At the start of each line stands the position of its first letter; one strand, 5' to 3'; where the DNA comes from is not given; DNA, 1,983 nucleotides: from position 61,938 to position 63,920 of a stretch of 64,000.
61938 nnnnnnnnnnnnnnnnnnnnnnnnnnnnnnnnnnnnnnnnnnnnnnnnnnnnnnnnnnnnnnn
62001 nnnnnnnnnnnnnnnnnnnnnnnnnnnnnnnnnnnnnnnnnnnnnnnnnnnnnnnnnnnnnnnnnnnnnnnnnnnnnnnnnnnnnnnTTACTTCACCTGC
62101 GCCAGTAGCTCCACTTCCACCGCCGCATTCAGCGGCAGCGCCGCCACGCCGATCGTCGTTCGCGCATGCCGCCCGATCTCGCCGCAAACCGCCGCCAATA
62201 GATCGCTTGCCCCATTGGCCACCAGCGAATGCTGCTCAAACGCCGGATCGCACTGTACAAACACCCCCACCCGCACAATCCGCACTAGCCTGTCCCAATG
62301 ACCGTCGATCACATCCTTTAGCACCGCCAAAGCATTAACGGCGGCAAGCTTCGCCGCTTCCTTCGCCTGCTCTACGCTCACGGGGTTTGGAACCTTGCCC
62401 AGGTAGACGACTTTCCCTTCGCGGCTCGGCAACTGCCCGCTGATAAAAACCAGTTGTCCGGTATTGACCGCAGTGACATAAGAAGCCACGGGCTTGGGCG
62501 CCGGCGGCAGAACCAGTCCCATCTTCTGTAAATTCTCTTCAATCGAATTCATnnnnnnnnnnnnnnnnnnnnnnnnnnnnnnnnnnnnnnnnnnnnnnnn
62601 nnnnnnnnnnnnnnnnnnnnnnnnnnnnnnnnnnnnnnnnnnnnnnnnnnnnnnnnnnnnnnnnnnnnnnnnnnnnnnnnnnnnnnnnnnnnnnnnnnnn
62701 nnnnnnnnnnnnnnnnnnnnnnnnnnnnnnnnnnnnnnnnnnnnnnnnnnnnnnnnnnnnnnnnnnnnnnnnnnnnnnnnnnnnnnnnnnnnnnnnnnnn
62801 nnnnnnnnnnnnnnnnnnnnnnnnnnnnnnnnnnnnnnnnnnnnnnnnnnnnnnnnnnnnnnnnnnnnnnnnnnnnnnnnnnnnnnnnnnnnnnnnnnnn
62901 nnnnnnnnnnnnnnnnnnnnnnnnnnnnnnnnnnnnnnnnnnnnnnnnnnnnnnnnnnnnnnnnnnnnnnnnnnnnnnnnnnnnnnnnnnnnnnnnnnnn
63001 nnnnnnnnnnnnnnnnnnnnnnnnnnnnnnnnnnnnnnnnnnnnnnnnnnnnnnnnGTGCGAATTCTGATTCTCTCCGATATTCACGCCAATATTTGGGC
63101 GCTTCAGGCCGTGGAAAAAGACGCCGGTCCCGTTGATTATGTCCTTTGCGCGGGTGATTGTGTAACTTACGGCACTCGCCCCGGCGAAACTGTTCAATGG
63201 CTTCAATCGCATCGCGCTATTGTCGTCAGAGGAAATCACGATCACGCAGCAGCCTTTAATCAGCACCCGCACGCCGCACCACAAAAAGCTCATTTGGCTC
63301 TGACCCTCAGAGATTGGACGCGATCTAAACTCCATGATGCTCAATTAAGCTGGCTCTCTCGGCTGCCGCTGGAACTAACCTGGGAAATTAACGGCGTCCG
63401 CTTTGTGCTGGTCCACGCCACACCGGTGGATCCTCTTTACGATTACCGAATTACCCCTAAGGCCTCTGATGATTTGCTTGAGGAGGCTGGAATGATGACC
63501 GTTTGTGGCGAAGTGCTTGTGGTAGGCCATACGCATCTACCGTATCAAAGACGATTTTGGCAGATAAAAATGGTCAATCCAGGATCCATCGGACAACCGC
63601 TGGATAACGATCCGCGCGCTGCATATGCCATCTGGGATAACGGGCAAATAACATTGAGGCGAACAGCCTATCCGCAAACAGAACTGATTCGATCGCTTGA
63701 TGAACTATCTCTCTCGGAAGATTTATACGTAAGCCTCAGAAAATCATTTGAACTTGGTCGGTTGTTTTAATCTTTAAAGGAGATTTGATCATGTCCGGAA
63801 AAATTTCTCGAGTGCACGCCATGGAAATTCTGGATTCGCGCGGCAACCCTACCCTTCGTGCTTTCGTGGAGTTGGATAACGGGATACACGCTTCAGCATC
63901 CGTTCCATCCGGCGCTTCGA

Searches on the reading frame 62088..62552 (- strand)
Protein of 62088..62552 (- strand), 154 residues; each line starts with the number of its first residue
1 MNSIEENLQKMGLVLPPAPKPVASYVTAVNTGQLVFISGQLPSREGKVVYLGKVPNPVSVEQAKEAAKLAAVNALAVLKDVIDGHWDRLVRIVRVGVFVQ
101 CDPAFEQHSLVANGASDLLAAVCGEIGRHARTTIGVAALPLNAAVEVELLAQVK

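Call 5: search_protein_families(library=pfam, proteins=[window:62088-62552:-], max_evalue=0.01)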
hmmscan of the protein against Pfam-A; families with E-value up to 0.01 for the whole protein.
window:62088-62552:- (154 aa): 2 families
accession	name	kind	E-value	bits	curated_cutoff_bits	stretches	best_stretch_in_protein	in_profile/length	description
PF14588.11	YjgF_endoribonc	-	2.1e-17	63.7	35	1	8-152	4-147/148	YjgF/chorismate_mutase-like, putative endoribonuclease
PF01042.26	Ribonuc_L-PSP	-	3.9e-16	59.6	27.3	1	18-152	4-120/121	Endoribonuclease L-PSP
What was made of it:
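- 62088..62552 (-): ridA (RidA/YjgF family), intact, converging on X. PF14588 and PF01042 (call 5).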

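Call 21: find_homologous_proteins(query=window:62088-62552:-, max_evalue=1e-40)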
Query window:62088-62552:- (154 aa): 531 proteins with E <= 1e-40 among 4345 candidates; the best 120 are listed.
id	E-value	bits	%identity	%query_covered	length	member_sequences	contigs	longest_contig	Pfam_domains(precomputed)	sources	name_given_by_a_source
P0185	3.9e-92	324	100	100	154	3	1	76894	PF14588.12,PF01042.27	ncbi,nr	ncbi:MAG TPA: RidA family protein [Phycisphaerae bacterium]|nr:RidA family protein [Phycisphaerae ba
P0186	1.7e-79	283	84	98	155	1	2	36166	PF14588.12,PF01042.27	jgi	jgi:enamine deaminase RidA (YjgF/YER057c/UK114 family)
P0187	9.8e-64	232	76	100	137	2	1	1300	PF14588.12,PF01042.27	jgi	-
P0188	4.4e-58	213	67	99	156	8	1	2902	PF14588.12,PF01042.27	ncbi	-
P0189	1.6e-56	208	63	99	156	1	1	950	PF14588.12,PF01042.27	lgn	-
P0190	1.3e-55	205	63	100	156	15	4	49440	PF14588.12,PF01042.27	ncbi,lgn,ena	-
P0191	2.3e-55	205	62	100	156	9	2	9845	PF14588.12,PF01042.27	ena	-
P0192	3.2e-55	204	66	100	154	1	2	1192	PF14588.12,PF01042.27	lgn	-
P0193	5.6e-55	203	60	100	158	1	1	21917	PF14588.12,PF01042.27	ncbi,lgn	-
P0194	2.3e-54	201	66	100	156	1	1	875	PF14588.12,PF01042.27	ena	-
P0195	3.7e-54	201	63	100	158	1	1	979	PF14588.12,PF01042.27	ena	-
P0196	6.5e-54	200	58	100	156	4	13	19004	PF14588.12,PF01042.27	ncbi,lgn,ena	-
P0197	7.2e-54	200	63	100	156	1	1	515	PF14588.12,PF01042.27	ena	-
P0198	1.3e-53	199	64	100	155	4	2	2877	PF14588.12,PF01042.27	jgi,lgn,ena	-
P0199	1.5e-53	199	61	100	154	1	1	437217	PF14588.12,PF01042.27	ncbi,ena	-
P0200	3.0e-53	198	63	100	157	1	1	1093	PF14588.12,PF01042.27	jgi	jgi:enamine deaminase RidA (YjgF/YER057c/UK114 family)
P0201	5.2e-53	197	64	98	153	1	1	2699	PF14588.12,PF01042.27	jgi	jgi:enamine deaminase RidA (YjgF/YER057c/UK114 family)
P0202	7.2e-53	196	62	100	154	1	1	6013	PF14588.12,PF01042.27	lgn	-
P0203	8.5e-53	196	59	100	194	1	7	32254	PF14588.12,PF01042.27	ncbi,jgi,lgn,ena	jgi:enamine deaminase RidA (YjgF/YER057c/UK114 family)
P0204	9.0e-53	196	63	100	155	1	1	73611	PF14588.12,PF01042.27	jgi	jgi:enamine deaminase RidA (YjgF/YER057c/UK114 family)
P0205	1.3e-52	196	62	100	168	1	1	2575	PF14588.12,PF01042.27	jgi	jgi:enamine deaminase RidA (YjgF/YER057c/UK114 family)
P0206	2.0e-52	195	57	100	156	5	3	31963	PF14588.12,PF01042.27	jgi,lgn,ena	-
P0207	2.7e-52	195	62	99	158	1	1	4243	PF14588.12,PF01042.27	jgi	jgi:enamine deaminase RidA (YjgF/YER057c/UK114 family)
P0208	3.3e-52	194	64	99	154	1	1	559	PF14588.12,PF01042.27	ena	-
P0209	4.8e-52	194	61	100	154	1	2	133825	PF14588.12,PF01042.27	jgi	jgi:enamine deaminase RidA (YjgF/YER057c/UK114 family)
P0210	4.8e-52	194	62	100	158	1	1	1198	PF14588.12,PF01042.27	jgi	jgi:enamine deaminase RidA (YjgF/YER057c/UK114 family)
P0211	5.9e-52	193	62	99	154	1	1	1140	PF14588.12,PF01042.27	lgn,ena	-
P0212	1.0e-51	193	61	100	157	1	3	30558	PF14588.12,PF01042.27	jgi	-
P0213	1.3e-51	192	59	99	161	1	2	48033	PF14588.12,PF01042.27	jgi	jgi:enamine deaminase RidA (YjgF/YER057c/UK114 family)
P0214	1.6e-51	192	63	97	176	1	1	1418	PF14588.12,PF01042.27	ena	-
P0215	2.2e-51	192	63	99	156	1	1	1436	PF14588.12,PF01042.27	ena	-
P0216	4.4e-51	191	64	100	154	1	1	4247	PF14588.12,PF01042.27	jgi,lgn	-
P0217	5.5e-51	190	59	100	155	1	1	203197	PF14588.12,PF01042.27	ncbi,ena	-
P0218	6.5e-51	190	63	99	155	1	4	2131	PF14588.12,PF01042.27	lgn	-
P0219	9.8e-51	190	62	100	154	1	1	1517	PF14588.12,PF01042.27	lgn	-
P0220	1.2e-50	189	58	99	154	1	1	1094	PF14588.12,PF01042.27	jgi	jgi:enamine deaminase RidA (YjgF/YER057c/UK114 family)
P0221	1.3e-50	189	61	100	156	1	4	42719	PF14588.12,PF01042.27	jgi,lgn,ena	-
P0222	2.5e-50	188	60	100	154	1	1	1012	PF14588.12,PF01042.27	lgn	-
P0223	2.8e-50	188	60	100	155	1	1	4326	PF14588.12,PF01042.27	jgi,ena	jgi:enamine deaminase RidA (YjgF/YER057c/UK114 family)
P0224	3.5e-50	188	61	100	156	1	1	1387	PF14588.12,PF01042.27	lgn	-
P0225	4.1e-50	188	60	100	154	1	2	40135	PF14588.12,PF01042.27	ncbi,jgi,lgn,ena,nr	ncbi:MAG TPA: RidA family protein [Phycisphaerae bacterium]|nr:RidA family protein [Phycisphaerae ba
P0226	4.6e-50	187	60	100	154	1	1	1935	PF14588.12,PF01042.27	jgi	jgi:enamine deaminase RidA (YjgF/YER057c/UK114 family)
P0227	5.5e-50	187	60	100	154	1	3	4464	PF14588.12,PF01042.27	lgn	-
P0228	5.8e-50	187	58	99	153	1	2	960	PF14588.12,PF01042.27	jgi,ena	jgi:enamine deaminase RidA (YjgF/YER057c/UK114 family)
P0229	6.8e-50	187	58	100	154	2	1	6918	PF14588.12,PF01042.27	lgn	-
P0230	9.5e-50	186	61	100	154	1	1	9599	PF14588.12,PF01042.27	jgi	jgi:enamine deaminase RidA (YjgF/YER057c/UK114 family)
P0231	1.0e-49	186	64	100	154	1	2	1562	PF14588.12,PF01042.27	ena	-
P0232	1.4e-49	186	58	100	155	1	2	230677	PF14588.12,PF01042.27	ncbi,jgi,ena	jgi:enamine deaminase RidA (YjgF/YER057c/UK114 family)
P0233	1.6e-49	186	58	99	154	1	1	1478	PF14588.12,PF01042.27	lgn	-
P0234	2.4e-49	185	58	100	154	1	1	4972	PF14588.12,PF01042.27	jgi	jgi:enamine deaminase RidA (YjgF/YER057c/UK114 family)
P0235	3.3e-49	185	58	100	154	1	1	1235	PF14588.12,PF01042.27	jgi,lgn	jgi:enamine deaminase RidA (YjgF/YER057c/UK114 family)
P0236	5.7e-49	184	57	99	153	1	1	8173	PF14588.12,PF01042.27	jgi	jgi:enamine deaminase RidA (YjgF/YER057c/UK114 family)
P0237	8.3e-49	183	56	100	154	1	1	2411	PF14588.12,PF01042.27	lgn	-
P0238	8.3e-49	183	59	99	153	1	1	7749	PF14588.12,PF01042.27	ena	-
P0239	9.4e-49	183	57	99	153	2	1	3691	PF14588.12,PF01042.27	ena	-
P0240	1.0e-48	183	59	100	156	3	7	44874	PF14588.12,PF01042.27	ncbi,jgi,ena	-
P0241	1.0e-48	183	58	100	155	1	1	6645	PF14588.12,PF01042.27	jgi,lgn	jgi:enamine deaminase RidA (YjgF/YER057c/UK114 family)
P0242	1.1e-48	183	61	99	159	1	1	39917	PF14588.12,PF01042.27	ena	-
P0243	1.2e-48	183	61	99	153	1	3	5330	PF14588.12,PF01042.27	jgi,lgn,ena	-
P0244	1.2e-48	183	59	100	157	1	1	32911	PF14588.12,PF01042.27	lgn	-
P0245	1.3e-48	183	59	100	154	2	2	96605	PF14588.12,PF01042.27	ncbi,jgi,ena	jgi:enamine deaminase RidA (YjgF/YER057c/UK114 family)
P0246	1.3e-48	183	60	100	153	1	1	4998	PF14588.12,PF01042.27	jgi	jgi:enamine deaminase RidA (YjgF/YER057c/UK114 family)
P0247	1.3e-48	183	60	99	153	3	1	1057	PF14588.12,PF01042.27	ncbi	-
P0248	2.0e-48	182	63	99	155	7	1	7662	PF14588.12,PF01042.27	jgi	jgi:enamine deaminase RidA (YjgF/YER057c/UK114 family)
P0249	2.1e-48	182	57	99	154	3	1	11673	PF14588.12,PF01042.27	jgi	jgi:enamine deaminase RidA (YjgF/YER057c/UK114 family)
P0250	2.1e-48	182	57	99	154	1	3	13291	PF14588.12,PF01042.27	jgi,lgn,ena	-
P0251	2.2e-48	182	59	99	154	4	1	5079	PF14588.12,PF01042.27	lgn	-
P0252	2.7e-48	182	61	99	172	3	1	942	PF14588.12,PF01042.27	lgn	-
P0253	3.1e-48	181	57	99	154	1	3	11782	PF14588.12,PF01042.27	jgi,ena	-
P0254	3.1e-48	181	57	100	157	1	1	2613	PF14588.12,PF01042.27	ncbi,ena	-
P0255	3.7e-48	181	56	100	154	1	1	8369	PF14588.12,PF01042.27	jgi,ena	-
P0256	3.9e-48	181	57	100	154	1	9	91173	PF14588.12,PF01042.27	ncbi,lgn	ncbi:MAG: RidA family protein [Phycisphaerae bacterium]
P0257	4.5e-48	181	57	99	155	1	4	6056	PF14588.12,PF01042.27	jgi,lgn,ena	-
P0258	4.9e-48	181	56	100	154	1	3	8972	PF14588.12,PF01042.27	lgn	-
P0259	5.2e-48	181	55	99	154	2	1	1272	PF14588.12,PF01042.27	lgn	-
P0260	5.5e-48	181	58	99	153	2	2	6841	PF14588.12,PF01042.27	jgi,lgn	jgi:enamine deaminase RidA (YjgF/YER057c/UK114 family)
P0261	6.6e-48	180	56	100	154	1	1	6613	PF14588.12,PF01042.27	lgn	-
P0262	6.6e-48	180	58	100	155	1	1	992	PF14588.12,PF01042.27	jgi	jgi:enamine deaminase RidA (YjgF/YER057c/UK114 family)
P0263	7.3e-48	180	61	100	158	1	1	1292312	PF14588.12,PF01042.27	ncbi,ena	-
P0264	1.1e-47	180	57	99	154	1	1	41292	PF14588.12,PF01042.27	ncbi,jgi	ncbi:MAG: RidA family protein [Tepidisphaeraceae bacterium]|jgi:enamine deaminase RidA (YjgF/YER057c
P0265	1.1e-47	180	57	100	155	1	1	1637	PF14588.12,PF01042.27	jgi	jgi:enamine deaminase RidA (YjgF/YER057c/UK114 family)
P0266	1.2e-47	180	57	93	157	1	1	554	PF14588.12,PF01042.27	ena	-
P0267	1.2e-47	180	56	100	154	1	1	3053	PF14588.12,PF01042.27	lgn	-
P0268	1.2e-47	180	58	100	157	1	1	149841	PF14588.12,PF01042.27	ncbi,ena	-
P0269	1.3e-47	179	55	99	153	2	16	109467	PF14588.12,PF01042.27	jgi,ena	jgi:enamine deaminase RidA (YjgF/YER057c/UK114 family)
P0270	1.4e-47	179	56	100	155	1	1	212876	PF14588.12,PF01042.27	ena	-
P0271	2.2e-47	179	57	100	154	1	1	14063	PF14588.12,PF01042.27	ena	-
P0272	2.3e-47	179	55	100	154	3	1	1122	PF14588.12,PF01042.27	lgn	-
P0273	2.3e-47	179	56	100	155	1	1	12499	PF14588.12,PF01042.27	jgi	jgi:enamine deaminase RidA (YjgF/YER057c/UK114 family)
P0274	2.4e-47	179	58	100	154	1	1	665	PF14588.12,PF01042.27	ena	-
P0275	2.6e-47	178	60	99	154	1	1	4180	PF14588.12,PF01042.27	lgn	-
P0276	2.7e-47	178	56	100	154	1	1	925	PF14588.12,PF01042.27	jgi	jgi:enamine deaminase RidA (YjgF/YER057c/UK114 family)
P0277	2.8e-47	178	58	98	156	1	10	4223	PF14588.12,PF01042.27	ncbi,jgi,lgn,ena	jgi:enamine deaminase RidA (YjgF/YER057c/UK114 family)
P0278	2.9e-47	178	62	94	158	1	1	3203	PF14588.12,PF01042.27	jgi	jgi:enamine deaminase RidA (YjgF/YER057c/UK114 family)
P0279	3.0e-47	178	59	97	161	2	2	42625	PF14588.12,PF01042.27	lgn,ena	-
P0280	3.4e-47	178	62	97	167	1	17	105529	PF14588.12,PF01042.27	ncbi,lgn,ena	-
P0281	3.8e-47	178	58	99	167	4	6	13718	PF14588.12,PF01042.27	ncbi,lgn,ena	-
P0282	4.1e-47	178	60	95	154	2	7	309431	PF14588.12,PF01042.27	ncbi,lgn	-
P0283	5.7e-47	177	55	99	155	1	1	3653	PF14588.12,PF01042.27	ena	-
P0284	6.1e-47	177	58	100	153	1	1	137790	PF14588.12,PF01042.27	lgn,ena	-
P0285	7.3e-47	177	57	99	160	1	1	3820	PF14588.12,PF01042.27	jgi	jgi:enamine deaminase RidA (YjgF/YER057c/UK114 family)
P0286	7.4e-47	177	58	98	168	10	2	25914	PF14588.12,PF01042.27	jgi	-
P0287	7.7e-47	177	57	100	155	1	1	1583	PF14588.12,PF01042.27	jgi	jgi:enamine deaminase RidA (YjgF/YER057c/UK114 family)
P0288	8.1e-47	177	57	99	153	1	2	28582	PF14588.12,PF01042.27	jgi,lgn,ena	-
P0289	8.4e-47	177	55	99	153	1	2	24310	PF14588.12,PF01042.27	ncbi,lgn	ncbi:MAG: RidA family protein [Phycisphaeraceae bacterium]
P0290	1.0e-46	176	56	100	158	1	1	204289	PF14588.12,PF01042.27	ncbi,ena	-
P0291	1.1e-46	176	58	98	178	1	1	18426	PF14588.12,PF01042.27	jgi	jgi:enamine deaminase RidA (YjgF/YER057c/UK114 family)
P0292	1.1e-46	176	55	99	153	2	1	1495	PF14588.12,PF01042.27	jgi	jgi:enamine deaminase RidA (YjgF/YER057c/UK114 family)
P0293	1.2e-46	176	58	99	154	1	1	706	PF14588.12,PF01042.27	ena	-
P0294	1.2e-46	176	57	100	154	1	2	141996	PF14588.12,PF01042.27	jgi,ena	jgi:enamine deaminase RidA (YjgF/YER057c/UK114 family)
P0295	1.3e-46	176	57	99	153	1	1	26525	PF14588.12,PF01042.27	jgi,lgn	jgi:enamine deaminase RidA (YjgF/YER057c/UK114 family)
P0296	1.7e-46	176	55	100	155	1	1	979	PF14588.12,PF01042.27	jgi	jgi:enamine deaminase RidA (YjgF/YER057c/UK114 family)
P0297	1.7e-46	176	54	99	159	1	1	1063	PF14588.12,PF01042.27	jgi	jgi:enamine deaminase RidA (YjgF/YER057c/UK114 family)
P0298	1.7e-46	176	60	97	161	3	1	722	PF14588.12,PF01042.27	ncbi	-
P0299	2.0e-46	176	59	100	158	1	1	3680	PF14588.12,PF01042.27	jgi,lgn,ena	-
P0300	2.1e-46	175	56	100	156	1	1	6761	PF14588.12,PF01042.27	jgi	jgi:enamine deaminase RidA (YjgF/YER057c/UK114 family)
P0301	2.1e-46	175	58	99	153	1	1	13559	PF14588.12,PF01042.27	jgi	jgi:enamine deaminase RidA (YjgF/YER057c/UK114 family)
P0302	2.2e-46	175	57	99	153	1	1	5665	PF14588.12,PF01042.27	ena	-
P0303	2.2e-46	175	55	100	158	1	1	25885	PF14588.12,PF01042.27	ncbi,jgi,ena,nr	ncbi:MAG: RidA family protein [Phycisphaerales bacterium]|nr:RidA family protein [Phycisphaerales ba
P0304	2.3e-46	175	57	99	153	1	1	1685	PF14588.12,PF01042.27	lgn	-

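Call 24: find_encoding_contigs(protein=P0185, flank=5000)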
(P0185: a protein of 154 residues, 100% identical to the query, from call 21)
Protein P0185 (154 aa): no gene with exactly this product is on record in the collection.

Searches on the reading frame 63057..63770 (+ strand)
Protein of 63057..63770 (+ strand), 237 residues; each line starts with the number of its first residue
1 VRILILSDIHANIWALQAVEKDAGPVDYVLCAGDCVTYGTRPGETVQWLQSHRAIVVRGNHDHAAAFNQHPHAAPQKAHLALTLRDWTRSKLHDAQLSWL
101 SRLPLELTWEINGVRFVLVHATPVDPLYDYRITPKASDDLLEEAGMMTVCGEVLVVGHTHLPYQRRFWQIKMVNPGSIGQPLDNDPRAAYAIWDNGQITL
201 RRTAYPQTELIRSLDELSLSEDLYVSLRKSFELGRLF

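Call 5: search_protein_families(library=pfam, proteins=[window:63057-63770:+], max_evalue=0.01)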
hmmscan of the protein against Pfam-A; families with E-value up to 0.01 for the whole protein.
window:63057-63770:+ (237 aa): 2 families
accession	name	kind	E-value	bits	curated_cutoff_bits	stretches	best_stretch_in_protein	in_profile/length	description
PF12850.12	Metallophos_2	-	2.5e-24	86.5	27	1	1-194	1-150/154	Calcineurin-like phosphoesterase superfamily domain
PF00149.33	Metallophos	-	7e-15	56.4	21.5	1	1-162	1-159/191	Calcineurin-like phosphoesterase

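Call 35: list_cluster_members(proteins=[P0001, P0002, P0065, P0185, window:59854-60465:+, P0187, window:63057-63770:+])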
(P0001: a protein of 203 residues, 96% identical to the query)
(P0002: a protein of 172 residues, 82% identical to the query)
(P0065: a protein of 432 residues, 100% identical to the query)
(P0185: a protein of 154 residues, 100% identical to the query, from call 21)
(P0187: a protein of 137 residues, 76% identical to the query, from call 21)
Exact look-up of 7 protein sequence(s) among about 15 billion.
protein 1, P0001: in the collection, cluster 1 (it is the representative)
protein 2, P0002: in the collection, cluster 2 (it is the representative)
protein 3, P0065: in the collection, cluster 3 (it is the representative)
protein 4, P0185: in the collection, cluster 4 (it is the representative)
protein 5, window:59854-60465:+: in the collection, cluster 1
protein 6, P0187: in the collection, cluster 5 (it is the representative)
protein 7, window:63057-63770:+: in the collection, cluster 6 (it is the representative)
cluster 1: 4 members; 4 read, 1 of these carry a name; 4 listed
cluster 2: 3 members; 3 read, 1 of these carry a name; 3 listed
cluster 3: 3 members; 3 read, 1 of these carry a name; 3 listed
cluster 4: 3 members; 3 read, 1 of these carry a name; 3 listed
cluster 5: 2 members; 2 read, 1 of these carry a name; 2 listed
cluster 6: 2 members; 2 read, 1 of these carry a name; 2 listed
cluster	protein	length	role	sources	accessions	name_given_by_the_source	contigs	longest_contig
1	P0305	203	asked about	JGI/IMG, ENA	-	-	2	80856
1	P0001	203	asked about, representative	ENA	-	-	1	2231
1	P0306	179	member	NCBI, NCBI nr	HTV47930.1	MAG TPA: hypothetical protein VMG59_05760 [Phycisphaerae bacterium] | hypothetical protein [Phycisphaerae bacterium]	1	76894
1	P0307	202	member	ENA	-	-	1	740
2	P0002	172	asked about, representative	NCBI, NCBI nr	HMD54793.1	MAG TPA: hypothetical protein VKJ65_09615, partial [Phycisphaerae bacterium] | hypothetical protein [Phycisphaerae bacterium]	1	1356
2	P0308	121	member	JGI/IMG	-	-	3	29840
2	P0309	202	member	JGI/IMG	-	-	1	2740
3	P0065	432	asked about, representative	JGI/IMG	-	-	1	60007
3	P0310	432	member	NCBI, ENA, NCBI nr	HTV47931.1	MAG TPA: acyltransferase [Phycisphaerae bacterium] | acyltransferase [Phycisphaerae bacterium]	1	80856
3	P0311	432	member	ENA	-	-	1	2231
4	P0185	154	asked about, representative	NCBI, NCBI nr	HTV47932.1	MAG TPA: RidA family protein [Phycisphaerae bacterium] | RidA family protein [Phycisphaerae bacterium]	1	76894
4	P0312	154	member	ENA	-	-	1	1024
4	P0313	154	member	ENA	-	-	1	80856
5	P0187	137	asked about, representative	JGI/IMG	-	-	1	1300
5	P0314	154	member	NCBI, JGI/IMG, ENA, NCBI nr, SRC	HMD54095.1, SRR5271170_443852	MAG TPA: RidA family protein [Phycisphaerae bacterium] | RidA family protein [Phycisphaerae bacterium]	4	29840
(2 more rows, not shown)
